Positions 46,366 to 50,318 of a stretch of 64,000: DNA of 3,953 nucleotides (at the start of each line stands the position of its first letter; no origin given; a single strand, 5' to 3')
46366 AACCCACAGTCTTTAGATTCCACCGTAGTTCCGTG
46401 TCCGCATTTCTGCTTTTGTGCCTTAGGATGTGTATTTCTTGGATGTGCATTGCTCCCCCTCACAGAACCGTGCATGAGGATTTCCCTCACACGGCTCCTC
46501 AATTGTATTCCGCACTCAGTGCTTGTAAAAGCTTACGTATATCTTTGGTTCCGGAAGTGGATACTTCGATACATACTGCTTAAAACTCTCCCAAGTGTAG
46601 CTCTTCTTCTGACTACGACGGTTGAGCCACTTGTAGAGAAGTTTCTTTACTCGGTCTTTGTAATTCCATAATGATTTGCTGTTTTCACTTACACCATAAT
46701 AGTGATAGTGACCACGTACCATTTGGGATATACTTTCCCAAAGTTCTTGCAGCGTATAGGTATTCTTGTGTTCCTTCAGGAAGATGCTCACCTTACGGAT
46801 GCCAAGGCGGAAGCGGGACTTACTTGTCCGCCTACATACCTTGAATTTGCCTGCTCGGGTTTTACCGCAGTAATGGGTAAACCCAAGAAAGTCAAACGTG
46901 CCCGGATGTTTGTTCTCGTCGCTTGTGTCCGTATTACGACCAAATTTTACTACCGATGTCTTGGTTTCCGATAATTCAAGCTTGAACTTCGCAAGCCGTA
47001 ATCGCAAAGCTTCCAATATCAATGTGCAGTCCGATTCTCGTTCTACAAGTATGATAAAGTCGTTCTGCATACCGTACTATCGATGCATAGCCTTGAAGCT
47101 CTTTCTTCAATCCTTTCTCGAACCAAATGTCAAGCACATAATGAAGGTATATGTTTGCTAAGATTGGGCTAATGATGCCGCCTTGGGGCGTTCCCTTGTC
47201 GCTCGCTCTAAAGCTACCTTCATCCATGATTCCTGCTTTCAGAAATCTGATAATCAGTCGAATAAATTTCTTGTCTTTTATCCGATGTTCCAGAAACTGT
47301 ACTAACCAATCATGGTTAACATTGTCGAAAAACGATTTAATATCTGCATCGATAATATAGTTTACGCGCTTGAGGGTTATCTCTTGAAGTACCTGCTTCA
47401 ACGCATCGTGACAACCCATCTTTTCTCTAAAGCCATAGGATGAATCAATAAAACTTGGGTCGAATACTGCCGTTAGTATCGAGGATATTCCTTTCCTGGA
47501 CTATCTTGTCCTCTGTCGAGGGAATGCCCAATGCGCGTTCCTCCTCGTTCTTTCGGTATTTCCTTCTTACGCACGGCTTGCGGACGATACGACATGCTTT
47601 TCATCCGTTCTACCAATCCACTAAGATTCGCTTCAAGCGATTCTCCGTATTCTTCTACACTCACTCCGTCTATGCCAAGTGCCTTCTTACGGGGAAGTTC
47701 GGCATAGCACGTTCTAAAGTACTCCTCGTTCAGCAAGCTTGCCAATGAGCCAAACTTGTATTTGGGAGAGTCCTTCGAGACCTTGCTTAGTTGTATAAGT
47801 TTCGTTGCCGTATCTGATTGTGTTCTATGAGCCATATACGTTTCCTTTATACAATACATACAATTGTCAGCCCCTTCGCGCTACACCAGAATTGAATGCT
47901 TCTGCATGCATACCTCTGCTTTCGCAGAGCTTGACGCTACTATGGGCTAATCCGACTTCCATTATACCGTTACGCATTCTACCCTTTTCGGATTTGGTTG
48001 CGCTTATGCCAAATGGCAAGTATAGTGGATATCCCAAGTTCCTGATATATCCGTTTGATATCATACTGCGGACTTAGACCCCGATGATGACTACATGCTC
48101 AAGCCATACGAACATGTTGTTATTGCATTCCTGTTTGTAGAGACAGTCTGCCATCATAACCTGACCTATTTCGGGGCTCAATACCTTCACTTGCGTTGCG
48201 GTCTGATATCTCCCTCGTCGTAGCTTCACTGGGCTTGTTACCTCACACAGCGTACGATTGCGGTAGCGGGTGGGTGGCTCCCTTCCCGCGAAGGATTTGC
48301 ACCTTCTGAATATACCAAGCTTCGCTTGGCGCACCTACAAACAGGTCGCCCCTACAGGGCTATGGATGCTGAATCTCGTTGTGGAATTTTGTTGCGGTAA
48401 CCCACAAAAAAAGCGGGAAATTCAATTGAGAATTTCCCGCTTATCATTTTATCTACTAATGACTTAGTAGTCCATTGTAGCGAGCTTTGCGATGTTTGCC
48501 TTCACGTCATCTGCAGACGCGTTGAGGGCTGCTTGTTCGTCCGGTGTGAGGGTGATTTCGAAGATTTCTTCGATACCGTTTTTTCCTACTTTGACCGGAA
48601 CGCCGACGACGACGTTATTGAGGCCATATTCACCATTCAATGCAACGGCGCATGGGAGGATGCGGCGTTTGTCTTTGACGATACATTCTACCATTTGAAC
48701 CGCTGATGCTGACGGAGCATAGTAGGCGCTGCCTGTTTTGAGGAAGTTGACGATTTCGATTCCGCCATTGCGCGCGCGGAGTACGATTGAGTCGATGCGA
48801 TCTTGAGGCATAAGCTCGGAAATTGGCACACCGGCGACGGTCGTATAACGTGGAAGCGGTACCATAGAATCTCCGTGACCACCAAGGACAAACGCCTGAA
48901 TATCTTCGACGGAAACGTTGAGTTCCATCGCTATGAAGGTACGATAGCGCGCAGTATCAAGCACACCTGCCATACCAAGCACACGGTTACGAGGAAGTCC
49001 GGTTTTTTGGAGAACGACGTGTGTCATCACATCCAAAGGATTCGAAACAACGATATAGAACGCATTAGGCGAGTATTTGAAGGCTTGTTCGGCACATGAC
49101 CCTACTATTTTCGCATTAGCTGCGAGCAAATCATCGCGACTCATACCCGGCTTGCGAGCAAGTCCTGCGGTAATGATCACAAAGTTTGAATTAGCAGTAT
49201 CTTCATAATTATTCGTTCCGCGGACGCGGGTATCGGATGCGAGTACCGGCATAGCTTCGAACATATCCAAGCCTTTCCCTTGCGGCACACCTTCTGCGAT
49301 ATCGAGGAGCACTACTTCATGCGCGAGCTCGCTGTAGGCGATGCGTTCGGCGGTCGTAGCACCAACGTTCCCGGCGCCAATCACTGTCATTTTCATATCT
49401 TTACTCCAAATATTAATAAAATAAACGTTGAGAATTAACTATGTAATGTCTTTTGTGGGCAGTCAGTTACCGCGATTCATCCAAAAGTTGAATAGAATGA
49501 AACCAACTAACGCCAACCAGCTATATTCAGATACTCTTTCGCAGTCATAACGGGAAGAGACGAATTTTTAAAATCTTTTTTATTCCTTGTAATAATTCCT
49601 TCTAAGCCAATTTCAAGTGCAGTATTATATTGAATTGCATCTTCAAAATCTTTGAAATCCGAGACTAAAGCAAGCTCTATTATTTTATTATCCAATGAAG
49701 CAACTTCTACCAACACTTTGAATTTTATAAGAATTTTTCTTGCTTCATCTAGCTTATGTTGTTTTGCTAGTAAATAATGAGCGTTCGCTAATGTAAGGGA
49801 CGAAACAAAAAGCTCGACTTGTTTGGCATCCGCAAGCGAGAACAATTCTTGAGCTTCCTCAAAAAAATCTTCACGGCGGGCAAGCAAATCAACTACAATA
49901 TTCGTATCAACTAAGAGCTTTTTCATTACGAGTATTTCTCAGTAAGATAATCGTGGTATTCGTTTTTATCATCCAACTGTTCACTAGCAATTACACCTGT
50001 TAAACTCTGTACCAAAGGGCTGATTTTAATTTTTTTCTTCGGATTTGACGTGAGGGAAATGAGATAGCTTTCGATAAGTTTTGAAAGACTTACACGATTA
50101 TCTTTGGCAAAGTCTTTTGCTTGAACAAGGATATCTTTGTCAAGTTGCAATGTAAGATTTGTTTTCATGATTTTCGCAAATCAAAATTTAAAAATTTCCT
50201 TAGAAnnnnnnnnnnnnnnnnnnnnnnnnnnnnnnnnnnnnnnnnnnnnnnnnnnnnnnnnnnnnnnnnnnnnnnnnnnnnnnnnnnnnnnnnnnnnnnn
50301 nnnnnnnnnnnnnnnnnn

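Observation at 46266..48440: Group II intron inserted about 70 nt after the mdh terminator, flanked by copies of a 20-bp hairpin motif and carrying a broken reverse-transcriptase gene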

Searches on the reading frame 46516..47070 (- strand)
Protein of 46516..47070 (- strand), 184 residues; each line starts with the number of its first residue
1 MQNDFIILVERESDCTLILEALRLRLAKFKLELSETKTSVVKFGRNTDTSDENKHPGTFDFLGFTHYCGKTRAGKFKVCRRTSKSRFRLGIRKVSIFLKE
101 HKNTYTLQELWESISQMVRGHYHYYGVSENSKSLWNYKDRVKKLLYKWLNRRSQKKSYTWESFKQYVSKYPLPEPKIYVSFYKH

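Call 6: search_protein_families(library=pfam, proteins=[window:46516-47070:-], max_evalue=0.01)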
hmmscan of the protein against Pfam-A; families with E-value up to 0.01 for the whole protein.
window:46516-47070:- (184 aa): 2 families
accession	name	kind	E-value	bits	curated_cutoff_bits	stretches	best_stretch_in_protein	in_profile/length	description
PF08388.16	GIIM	-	3.9e-06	27.2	23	1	92-161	6-75/80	Group II intron, maturase-specific domain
PF00078.32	RVT_1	-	0.0018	18.4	29.6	1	4-65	155-204/205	Reverse transcriptase (RNA-dependent DNA polymerase)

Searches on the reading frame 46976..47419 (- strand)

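Call 6: search_protein_families(library=pfam, proteins=[window:46976-47419:-], max_evalue=0.01)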
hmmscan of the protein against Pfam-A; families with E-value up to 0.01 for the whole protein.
window:46976-47419:- (147 aa): 1 family
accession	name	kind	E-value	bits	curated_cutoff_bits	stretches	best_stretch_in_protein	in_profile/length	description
PF00078.32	RVT_1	-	7.4e-16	58.9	29.6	1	3-102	50-144/205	Reverse transcriptase (RNA-dependent DNA polymerase)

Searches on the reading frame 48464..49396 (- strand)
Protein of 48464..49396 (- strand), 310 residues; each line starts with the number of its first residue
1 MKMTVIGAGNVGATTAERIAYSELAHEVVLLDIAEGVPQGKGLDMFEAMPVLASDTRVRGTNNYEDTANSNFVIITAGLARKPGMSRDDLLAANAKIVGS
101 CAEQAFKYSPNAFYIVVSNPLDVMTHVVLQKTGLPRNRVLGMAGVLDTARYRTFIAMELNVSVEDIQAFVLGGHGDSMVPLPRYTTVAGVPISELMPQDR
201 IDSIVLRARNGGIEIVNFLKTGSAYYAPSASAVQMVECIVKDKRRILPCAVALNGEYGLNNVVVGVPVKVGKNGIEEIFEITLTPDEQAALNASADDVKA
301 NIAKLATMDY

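Call 7: find_encoding_contigs(protein=window:48464-49396:-, flank=5000, max_places=6)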
Protein window:48464-49396:- (310 aa): no gene with exactly this product is on record in the collection.

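Call 15: find_homologous_proteins(query=window:48464-49396:-, max_evalue=1e-60)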
Query window:48464-49396:- (310 aa): 8000 proteins with E <= 1e-60 among 8000 candidates; the best 120 are listed.
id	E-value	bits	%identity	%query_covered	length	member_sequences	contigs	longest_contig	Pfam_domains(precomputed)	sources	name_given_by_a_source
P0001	2.1e-195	666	99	100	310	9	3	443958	PF00056.30,PF02866.24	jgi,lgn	jgi:malate dehydrogenase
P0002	6.6e-193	658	97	100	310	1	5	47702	PF00056.30,PF02866.24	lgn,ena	-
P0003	2.7e-184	629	93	100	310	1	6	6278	PF00056.30,PF02866.24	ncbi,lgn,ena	-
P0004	2.7e-184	629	93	100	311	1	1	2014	PF00056.30,PF02866.24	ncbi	-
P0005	3.7e-184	629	93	100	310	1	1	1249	PF00056.30,PF02866.24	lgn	-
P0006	6.2e-184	628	93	100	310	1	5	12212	PF00056.30,PF02866.24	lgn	-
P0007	7.9e-184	628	93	100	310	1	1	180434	PF00056.30,PF02866.24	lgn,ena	-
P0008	9.5e-184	627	93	100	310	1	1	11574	PF00056.30,PF02866.24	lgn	-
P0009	5.5e-183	625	92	100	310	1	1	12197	PF00056.30,PF02866.24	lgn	-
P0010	5.8e-182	622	92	100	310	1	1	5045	PF00056.30,PF02866.24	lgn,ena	-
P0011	1.3e-181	620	92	100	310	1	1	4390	PF00056.30,PF02866.24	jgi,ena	-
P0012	1.6e-181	620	92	100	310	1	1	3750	PF00056.30,PF02866.24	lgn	-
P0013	1.8e-170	584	86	100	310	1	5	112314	PF00056.30,PF02866.24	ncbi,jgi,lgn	-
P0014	1.9e-170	584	86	100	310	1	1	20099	PF00056.30,PF02866.24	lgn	-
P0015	7.4e-170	582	86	100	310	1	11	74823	PF00056.30,PF02866.24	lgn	-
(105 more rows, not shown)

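Call 16: find_encoding_contigs(protein=P0001, flank=6000, max_places=6)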
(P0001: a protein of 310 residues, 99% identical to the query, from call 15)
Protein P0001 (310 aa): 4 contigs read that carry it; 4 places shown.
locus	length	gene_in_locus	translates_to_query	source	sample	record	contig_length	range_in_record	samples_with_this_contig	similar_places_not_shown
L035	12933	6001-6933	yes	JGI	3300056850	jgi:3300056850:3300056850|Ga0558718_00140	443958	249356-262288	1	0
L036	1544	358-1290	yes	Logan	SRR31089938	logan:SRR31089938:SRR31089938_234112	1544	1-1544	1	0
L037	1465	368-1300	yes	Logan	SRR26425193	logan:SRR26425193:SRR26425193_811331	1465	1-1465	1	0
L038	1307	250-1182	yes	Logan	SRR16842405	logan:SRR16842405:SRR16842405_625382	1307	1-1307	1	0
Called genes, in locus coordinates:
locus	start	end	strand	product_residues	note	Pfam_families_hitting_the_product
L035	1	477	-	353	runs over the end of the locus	PF15780:ASH (faint), PF22067:Cep192_D3 (faint), PF22073:Cep192_D4 (faint), PF22544:HYDIN_VesB_CFA65-like_Ig (faint), PF07610:DUF1573 (faint)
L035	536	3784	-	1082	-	PF25778:DUF7948, PF06739:SBBP (weak), PF18911:PKD_4 (faint), PF19081:Ig_7 (faint)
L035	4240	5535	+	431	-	PF07498:Rho_N, PF07497:Rho_RNA_bind, PF00006:ATP-synt_ab, PF05729:NACHT (weak)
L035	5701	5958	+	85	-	PF19891:DUF6364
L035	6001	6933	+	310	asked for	PF00056:Ldh_1_N, PF02866:Ldh_1_C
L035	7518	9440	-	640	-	PF01807:Zn_ribbon_DnaG, PF08275:DNAG_N, PF01751:Toprim, PF13362:Toprim_3, PF13662:Toprim_4, PF13155:Toprim_2, PF10410:DnaB_bind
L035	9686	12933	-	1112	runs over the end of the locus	PF25778:DUF7948, PF13895:Ig_2 (faint), PF06739:SBBP (faint), PF07679:I-set (faint), PF13927:Ig_3 (weak), PF19081:Ig_7 (faint)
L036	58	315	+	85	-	PF19891:DUF6364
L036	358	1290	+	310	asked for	PF00056:Ldh_1_N, PF02866:Ldh_1_C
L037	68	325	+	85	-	PF19891:DUF6364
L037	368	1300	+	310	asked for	PF00056:Ldh_1_N, PF02866:Ldh_1_C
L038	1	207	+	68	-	?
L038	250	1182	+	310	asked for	PF00056:Ldh_1_N, PF02866:Ldh_1_C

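Call 17: find_encoding_contigs(protein=P0002, flank=6000, max_places=6)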
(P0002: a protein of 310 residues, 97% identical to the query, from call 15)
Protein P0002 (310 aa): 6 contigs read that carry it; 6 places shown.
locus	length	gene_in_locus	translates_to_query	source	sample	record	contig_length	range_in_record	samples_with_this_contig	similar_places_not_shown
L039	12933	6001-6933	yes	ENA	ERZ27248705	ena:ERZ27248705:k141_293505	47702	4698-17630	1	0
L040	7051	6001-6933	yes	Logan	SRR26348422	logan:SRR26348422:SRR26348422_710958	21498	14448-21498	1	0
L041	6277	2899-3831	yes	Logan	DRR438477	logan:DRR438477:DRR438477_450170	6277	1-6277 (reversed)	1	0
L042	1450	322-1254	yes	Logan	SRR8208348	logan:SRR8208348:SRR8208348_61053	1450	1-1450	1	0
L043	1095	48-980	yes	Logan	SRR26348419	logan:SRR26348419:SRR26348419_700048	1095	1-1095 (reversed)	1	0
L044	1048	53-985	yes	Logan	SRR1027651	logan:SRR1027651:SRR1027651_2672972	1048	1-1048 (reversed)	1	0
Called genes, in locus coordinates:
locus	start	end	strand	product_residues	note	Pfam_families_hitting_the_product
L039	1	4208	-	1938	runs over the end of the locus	PF07610:DUF1573 (faint), PF22073:Cep192_D4 (faint), PF25778:DUF7948, PF06739:SBBP (faint), PF18911:PKD_4 (faint), PF15780:ASH (faint), PF22544:HYDIN_VesB_CFA65-like_Ig (weak), PF18962:Por_Secre_tail, +2 more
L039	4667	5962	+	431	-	PF07498:Rho_N, PF07497:Rho_RNA_bind, PF00006:ATP-synt_ab, PF05729:NACHT (weak)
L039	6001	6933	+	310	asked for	PF00056:Ldh_1_N, PF02866:Ldh_1_C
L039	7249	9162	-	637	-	PF01807:Zn_ribbon_DnaG, PF08275:DNAG_N, PF01751:Toprim, PF13362:Toprim_3, PF13662:Toprim_4, PF13155:Toprim_2, PF10410:DnaB_bind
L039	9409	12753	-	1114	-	PF25778:DUF7948, PF13895:Ig_2 (faint), PF07679:I-set (faint), PF13927:Ig_3 (weak), PF18962:Por_Secre_tail (faint)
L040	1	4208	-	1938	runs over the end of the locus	PF07610:DUF1573 (faint), PF22073:Cep192_D4 (faint), PF25778:DUF7948, PF06739:SBBP (faint), PF18911:PKD_4 (faint), PF15780:ASH (faint), PF22544:HYDIN_VesB_CFA65-like_Ig (weak), PF18962:Por_Secre_tail, +2 more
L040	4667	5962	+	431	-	PF07498:Rho_N, PF07497:Rho_RNA_bind, PF00006:ATP-synt_ab, PF05729:NACHT (weak)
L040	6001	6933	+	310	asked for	PF00056:Ldh_1_N, PF02866:Ldh_1_C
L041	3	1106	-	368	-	?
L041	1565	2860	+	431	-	PF07498:Rho_N, PF07497:Rho_RNA_bind, PF00006:ATP-synt_ab, PF05729:NACHT (weak)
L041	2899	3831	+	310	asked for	PF00056:Ldh_1_N, PF02866:Ldh_1_C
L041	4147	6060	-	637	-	PF01807:Zn_ribbon_DnaG, PF08275:DNAG_N, PF01751:Toprim, PF13362:Toprim_3, PF13662:Toprim_4, PF13155:Toprim_2, PF10410:DnaB_bind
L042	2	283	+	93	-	?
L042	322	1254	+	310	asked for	PF00056:Ldh_1_N, PF02866:Ldh_1_C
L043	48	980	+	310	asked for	PF00056:Ldh_1_N, PF02866:Ldh_1_C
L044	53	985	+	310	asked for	PF00056:Ldh_1_N, PF02866:Ldh_1_C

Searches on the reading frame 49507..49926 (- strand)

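Call 76: search_protein_families(library=pfam, proteins=[window:49507-49926:-], max_evalue=0.01)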
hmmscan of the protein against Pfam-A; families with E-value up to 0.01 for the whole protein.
window:49507-49926:- (139 aa): 2 families
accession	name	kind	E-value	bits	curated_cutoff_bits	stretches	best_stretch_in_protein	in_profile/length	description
PF13470.12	PIN_3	-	1.4e-19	71.5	27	1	3-117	1-115/115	PIN domain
PF01850.27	PIN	-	2.4e-09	38.3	23.6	1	5-120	2-115/120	PIN domain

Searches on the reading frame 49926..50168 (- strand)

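Call 76: search_protein_families(library=pfam, proteins=[window:49926-50168:-], max_evalue=0.01)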
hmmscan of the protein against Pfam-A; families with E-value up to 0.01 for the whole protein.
window:49926-50168:- (80 aa): 1 family
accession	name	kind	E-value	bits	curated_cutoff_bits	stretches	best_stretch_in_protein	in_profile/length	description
PF19891.5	DUF6364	-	4.6e-24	85.1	27.3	1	1-79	1-70/70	Family of unknown function (DUF6364)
